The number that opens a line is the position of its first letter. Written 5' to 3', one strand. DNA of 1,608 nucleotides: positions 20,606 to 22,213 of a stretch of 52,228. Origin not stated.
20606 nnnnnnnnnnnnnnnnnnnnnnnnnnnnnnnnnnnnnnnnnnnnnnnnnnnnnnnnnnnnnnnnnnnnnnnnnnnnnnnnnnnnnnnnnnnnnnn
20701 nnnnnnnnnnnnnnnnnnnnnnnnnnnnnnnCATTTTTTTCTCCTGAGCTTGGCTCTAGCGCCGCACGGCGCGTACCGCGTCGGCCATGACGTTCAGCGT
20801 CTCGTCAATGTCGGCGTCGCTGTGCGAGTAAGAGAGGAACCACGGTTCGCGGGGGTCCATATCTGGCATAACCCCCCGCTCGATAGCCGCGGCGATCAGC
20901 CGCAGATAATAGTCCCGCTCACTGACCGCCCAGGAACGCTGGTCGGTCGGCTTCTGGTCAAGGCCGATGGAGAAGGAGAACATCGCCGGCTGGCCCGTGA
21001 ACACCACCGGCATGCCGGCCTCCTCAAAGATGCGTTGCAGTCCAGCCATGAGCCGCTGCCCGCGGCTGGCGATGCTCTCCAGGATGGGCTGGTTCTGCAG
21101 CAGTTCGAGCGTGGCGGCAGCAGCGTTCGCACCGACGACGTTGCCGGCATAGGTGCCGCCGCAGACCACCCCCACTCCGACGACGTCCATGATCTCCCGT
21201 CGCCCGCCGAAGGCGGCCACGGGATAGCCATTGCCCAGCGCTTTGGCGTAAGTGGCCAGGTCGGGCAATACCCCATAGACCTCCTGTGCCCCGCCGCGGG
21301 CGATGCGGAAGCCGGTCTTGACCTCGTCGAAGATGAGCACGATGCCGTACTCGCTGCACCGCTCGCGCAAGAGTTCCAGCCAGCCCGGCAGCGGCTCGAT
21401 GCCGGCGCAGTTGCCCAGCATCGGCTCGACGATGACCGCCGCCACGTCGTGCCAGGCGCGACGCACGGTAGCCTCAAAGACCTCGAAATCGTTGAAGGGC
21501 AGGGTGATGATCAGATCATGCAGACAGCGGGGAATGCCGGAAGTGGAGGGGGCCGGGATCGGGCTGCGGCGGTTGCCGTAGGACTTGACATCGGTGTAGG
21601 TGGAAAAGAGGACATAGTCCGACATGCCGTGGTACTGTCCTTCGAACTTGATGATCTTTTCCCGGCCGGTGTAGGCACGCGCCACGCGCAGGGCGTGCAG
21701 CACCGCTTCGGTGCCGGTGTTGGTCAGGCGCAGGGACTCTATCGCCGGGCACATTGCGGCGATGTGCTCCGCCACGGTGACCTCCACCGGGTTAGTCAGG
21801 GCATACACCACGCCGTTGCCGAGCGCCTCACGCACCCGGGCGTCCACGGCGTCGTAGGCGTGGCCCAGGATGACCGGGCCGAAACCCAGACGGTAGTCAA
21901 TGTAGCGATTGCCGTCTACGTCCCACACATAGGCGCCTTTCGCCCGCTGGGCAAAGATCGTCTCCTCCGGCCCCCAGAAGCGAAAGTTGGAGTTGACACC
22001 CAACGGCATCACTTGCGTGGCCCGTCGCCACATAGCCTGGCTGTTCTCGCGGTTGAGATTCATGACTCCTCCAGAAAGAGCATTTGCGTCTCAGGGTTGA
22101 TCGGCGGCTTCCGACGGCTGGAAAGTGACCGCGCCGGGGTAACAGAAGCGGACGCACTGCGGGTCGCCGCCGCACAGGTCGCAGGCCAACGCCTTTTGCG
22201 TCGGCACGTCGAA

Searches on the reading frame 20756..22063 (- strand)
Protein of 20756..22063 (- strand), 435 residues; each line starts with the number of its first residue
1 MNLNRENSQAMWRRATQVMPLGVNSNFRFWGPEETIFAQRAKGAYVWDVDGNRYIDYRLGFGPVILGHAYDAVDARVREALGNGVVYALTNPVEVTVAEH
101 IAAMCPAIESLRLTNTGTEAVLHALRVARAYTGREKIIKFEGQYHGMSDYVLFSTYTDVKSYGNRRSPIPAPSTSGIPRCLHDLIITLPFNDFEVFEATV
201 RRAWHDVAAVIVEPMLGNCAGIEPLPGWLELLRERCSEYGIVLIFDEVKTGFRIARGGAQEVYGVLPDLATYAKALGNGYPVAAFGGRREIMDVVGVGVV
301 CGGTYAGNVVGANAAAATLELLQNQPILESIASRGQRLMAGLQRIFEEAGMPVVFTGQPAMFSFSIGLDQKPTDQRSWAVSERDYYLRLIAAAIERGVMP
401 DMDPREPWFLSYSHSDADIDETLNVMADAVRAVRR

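Call 3: search_protein_families(library=pfam, proteins=[window:20756-22063:-])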
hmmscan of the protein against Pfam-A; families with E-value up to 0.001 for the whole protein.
window:20756-22063:- (435 aa): 1 family
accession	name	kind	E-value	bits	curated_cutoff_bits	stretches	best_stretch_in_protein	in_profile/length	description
PF00202.27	Aminotran_3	-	1.8e-64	218.3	30.5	1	35-429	10-402/403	Aminotransferase class-III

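Call 4: search_protein_families(library=ncbifam, proteins=[window:20756-22063:-])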
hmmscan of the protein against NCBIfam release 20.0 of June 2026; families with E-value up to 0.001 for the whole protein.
window:20756-22063:- (435 aa): 69 families (the best 25 are shown)
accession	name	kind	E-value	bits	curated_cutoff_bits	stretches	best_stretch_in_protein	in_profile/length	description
NF041362.1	GntE_guanitoxin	equivalog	2.2e-187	622.8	525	1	1-423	1-426/426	guanitoxin biosynthesis PLP-dependent transaminase GntE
NF000818.0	PRK00062.1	subfamily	7.8e-118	393.9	398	1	5-433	3-427/429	glutamate-1-semialdehyde 2,1-aminomutase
TIGR00713.1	hemL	equivalog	1.2e-110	370.1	527.3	1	8-431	2-421/423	glutamate-1-semialdehyde 2,1-aminomutase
NF009055.0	PRK12389.1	equivalog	3.6e-99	332.3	637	1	4-433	2-428/431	glutamate-1-semialdehyde 2,1-aminomutase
NF004856.0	PRK06209.1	equivalog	1.1e-68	231.9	486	1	6-432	9-415/450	glutamate-1-semialdehyde 2,1-aminomutase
NF001864.0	PRK00615.1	equivalog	5.5e-67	226.2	706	1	6-430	5-426/433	glutamate-1-semialdehyde aminotransferase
NF005993.0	PRK08117.1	subfamily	1.1e-53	182.4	574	1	36-348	27-349/433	aspartate aminotransferase family protein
NF005692.0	PRK07495.1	equivalog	2.2e-50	171.5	724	1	33-362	21-354/425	4-aminobutyrate--2-oxoglutarate transaminase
TIGR00707.1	argD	subfamily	4.8e-49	167.2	410.05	1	35-350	10-314/381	acetylornithine/succinylornithine family transaminase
NF004714.0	PRK06058.1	subfamily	1.1e-48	166.1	639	2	205-366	222-383/447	4-aminobutyrate--2-oxoglutarate transaminase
NF005453.0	PRK07046.1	subfamily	2.3e-48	164.9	425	1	7-430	29-448/453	transaminase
NF005985.0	PRK08088.1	equivalog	3.2e-48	164.4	713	1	31-362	20-355/426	4-aminobutyrate--2-oxoglutarate transaminase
TIGR00700.1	GABAtrnsam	equivalog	8.7e-47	159.6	506.65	1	34-347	15-338/420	4-aminobutyrate--2-oxoglutarate transaminase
NF004426.0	PRK05769.1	equivalog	3.4e-46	158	552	1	36-351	38-364/441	acetyl ornithine aminotransferase family protein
NF049976.1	AmadipTransam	equivalog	2e-45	155.5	650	1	37-362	17-348/416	2-aminoadipate transaminase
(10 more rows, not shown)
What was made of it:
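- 20756..22063 (-): AT1: class-III aminotransferase of the GSA-aminomutase-like subfamily. Proposed diamine/polyamine aminotransferase that feeds aldehyde to AOR. NCBIfam GntE model 622.8 against cut-off 525; hemL 370 against 527 (call 4).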

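Call 10: find_encoding_contigs(protein=window:20756-22063:-, flank=10000, max_places=10)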
Protein window:20756-22063:- (435 aa): 4 contigs read that carry it; 3 places shown.
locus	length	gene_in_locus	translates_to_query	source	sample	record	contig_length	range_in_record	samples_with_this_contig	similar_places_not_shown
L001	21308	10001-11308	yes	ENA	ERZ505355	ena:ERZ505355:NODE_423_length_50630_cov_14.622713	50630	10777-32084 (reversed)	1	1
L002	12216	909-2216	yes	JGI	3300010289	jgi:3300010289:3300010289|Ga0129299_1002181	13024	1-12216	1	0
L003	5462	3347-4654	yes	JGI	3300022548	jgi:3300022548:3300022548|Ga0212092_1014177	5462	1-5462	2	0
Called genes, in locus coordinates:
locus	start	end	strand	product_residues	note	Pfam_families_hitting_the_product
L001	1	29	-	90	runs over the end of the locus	-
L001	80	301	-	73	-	-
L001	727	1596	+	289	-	PF01040:UbiA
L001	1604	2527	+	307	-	PF00288:GHMP_kinases_N, PF08544:GHMP_kinases_C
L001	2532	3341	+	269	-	PF00696:AA_kinase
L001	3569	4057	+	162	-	PF12840:HTH_20 (weak), PF13404:HTH_AsnC-type, PF13412:HTH_24, PF22482:AsnC_trans_reg_3, PF01037:AsnC_trans_reg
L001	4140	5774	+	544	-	PF13520:AA_permease_2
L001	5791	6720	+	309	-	PF00149:Metallophos (faint), PF12850:Metallophos_2 (faint), PF14582:Metallophos_3 (faint)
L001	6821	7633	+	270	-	-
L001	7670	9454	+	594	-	PF02730:AFOR_N, PF01314:AFOR_C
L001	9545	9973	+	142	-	PF12797:Fer4_2 (faint), PF12837:Fer4_6 (faint), PF13237:Fer4_10 (faint), PF12838:Fer4_7 (faint), PF13187:Fer4_9 (weak), PF13247:Fer4_11, PF13187:Fer4_9 (weak)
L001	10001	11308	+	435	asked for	PF00202:Aminotran_3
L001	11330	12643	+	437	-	PF00202:Aminotran_3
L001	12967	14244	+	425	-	PF00202:Aminotran_3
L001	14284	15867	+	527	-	PF00474:SSF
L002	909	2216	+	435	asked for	PF00202:Aminotran_3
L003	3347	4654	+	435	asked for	PF00202:Aminotran_3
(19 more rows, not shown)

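Call 11: search_solved_structures(query=window:20756-22063:-, max_evalue=1e-20)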
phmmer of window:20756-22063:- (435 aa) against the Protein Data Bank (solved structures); distinct sequences matched with E-value up to 1e-20: 98 (the best 60 are shown).
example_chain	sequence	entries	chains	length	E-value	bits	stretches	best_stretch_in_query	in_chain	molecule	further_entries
6w80_A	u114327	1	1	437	2.1e-96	326.7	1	2-433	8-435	Glutamate-1-semialdehyde 2,1-aminomutase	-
5i92_A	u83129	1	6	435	1.6e-89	304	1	7-432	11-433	Glutamate-1-semialdehyde 2,1-aminomutase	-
2e7u_A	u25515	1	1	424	8.3e-84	285.2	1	5-428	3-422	Glutamate-1-semialdehyde 2,1-aminomutase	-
3l44_A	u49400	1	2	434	2.4e-82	280.4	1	7-431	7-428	Glutamate-1-semialdehyde 2,1-aminomutase 1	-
2hoy_A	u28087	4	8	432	5.5e-79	269.4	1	9-426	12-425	Glutamate-1-semialdehyde 2,1-aminomutase (GSAM) apo-form | Glutamate-1-semialdehyde 2,1-aminomutase (GSAM) pmp-form | Glutamate-1-semialdehyde 2,1-aminomutase (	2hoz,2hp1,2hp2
3fq7_A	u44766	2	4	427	5.8e-79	269.3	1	10-426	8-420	Glutamate-1-semialdehyde 2,1-aminomutase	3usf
2gsa_A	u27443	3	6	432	1e-78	268.5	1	9-426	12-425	GLUTAMATE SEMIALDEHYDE AMINOTRANSFERASE | PROTEIN (GLUTAMATE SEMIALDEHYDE AMINOTRANSFERASE)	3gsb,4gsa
3fq8_A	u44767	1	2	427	1.1e-78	268.3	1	10-426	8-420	Glutamate-1-semialdehyde 2,1-aminomutase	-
3fqa_A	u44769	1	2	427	2.1e-78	267.4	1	10-426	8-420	Glutamate-1-semialdehyde 2,1-aminomutase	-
4e77_A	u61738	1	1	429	3e-78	266.9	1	7-425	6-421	Glutamate-1-semialdehyde 2,1-aminomutase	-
3bs8_A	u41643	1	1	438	5e-77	262.9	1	6-426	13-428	Glutamate-1-semialdehyde 2,1-aminomutase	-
2cfb_A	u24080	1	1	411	2.7e-76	260.5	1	20-424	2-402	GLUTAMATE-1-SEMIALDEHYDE 2,1-AMINOMUTASE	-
3k28_A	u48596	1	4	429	1.5e-74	254.7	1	7-425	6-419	Glutamate-1-semialdehyde 2,1-aminomutase 2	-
5hdm_A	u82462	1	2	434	2.5e-73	250.7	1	6-424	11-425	Glutamate-1-semialdehyde 2,1-aminomutase 1, chloroplastic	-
4zm3_A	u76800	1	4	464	5.9e-68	233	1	18-424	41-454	Aminotransferase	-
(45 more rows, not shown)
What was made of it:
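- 20756..22063 (-): PDB best hits are GSAM (call 11).
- Checked: | AT1 | 20756-22063 | closest solved structures are GSA aminomutases (call 11) |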

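Call 15: find_related_loci(query=window:20756-22063:-, collection=genome_contigs, flank=10000)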
Query window:20756-22063:- (435 aa) in genome_contigs; peptide patterns used: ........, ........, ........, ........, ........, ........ (x = any residue, [..] = any of these).
600 stretches matched a pattern (row limit reached: there are more); 573 encode a relative of the query (tblastn E <= 1e-3); the best 80 are kept; 80 distinct loci.
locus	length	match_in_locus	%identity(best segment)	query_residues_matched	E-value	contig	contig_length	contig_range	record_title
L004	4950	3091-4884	62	1-435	0e+0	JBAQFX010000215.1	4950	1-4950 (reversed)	MAG: Anaerolineales bacterium isolate MFD06995_ilm_asm_bin3 k127_16614, whole genome shotgun sequence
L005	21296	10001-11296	62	1-433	0e+0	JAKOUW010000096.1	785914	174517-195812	MAG: Chloroflexota bacterium isolate JPNG_maxbin.019 k201_581515, whole genome shotgun sequence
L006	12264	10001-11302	62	1-435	0e+0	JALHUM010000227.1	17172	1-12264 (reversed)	MAG: Anaerolineales bacterium isolate PFL50 seq_2968395, whole genome shotgun sequence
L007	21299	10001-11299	60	1-434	0e+0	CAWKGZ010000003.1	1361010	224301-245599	MAG: uncultured Chloroflexia bacterium isolate MFD04716.bin.2.174 genome assembly, contig: contig_13131, whole genome sh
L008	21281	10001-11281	63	1-428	0e+0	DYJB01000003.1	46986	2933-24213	MAG TPA_asm: Candidatus Aquidulcis sp. isolate FI88_3_69_8 Afr_mines_FI88_319_length_46986_cov_2_831966, whole genome sh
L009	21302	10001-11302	57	1-435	8e-173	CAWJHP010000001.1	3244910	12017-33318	MAG: uncultured Chloroflexia bacterium isolate MFD03726.bin.1.113 genome assembly, contig: contig_18815, whole genome sh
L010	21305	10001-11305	56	1-434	5e-165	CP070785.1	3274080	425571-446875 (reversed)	MAG: Chloroflexota bacterium isolate bin156 chromosome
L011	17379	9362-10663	58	1-433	5e-166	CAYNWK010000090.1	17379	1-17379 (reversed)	MAG TPA_asm: uncultured Anaerolineaceae bacterium isolate SRP214966_co2_130 genome assembly, contig: NODE_4872_length_17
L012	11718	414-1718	54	1-434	5e-163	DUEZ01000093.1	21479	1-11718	MAG TPA_asm: Anaerolineae bacterium isolate W379 Contig93, whole genome shotgun sequence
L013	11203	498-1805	55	1-435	7e-163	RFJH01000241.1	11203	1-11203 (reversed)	MAG: Anaerolineae bacterium isolate J097 k99_860634, whole genome shotgun sequence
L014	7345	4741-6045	56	1-434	2e-162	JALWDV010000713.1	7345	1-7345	MAG: Anaerolineae bacterium isolate T11_maxbin2_scaf2bin.315 T11_NODE_6604_length_7345_cov_9.493350, whole genome shotgu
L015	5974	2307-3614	56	1-435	9e-163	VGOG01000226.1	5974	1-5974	MAG: Chloroflexi bacterium isolate K_DeepCast_250m_m2_317 K_DeepCast_250m_m2_317_Ga0194125_10029865, whole genome shotgu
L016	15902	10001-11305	55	1-434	2e-160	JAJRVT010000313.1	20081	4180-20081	MAG: Chloroflexota bacterium isolate Dive96_bin10.65 k141_3551846, whole genome shotgun sequence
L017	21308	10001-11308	54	1-435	1e-159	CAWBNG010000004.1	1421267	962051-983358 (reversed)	MAG: uncultured Chloroflexia bacterium isolate MFD02416.bin.1.275 genome assembly, contig: contig_24719, whole genome sh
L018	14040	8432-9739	55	1-435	8e-159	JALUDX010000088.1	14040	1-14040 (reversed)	MAG: Anaerolineales bacterium isolate S143_maxbin2_scaf2bin.336 S143_NODE_2448_length_14040_cov_55.018113, whole genome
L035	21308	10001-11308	51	1-435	1e-142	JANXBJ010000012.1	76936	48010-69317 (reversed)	MAG: Anaerolineales bacterium isolate SKYB29 NODE_12_length_76936_cov_8.184611, whole genome shotgun sequence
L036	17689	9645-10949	51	1-434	2e-142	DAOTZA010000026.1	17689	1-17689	MAG TPA_asm: Anaerolineales bacterium isolate H38_463 k137_1267106, whole genome shotgun sequence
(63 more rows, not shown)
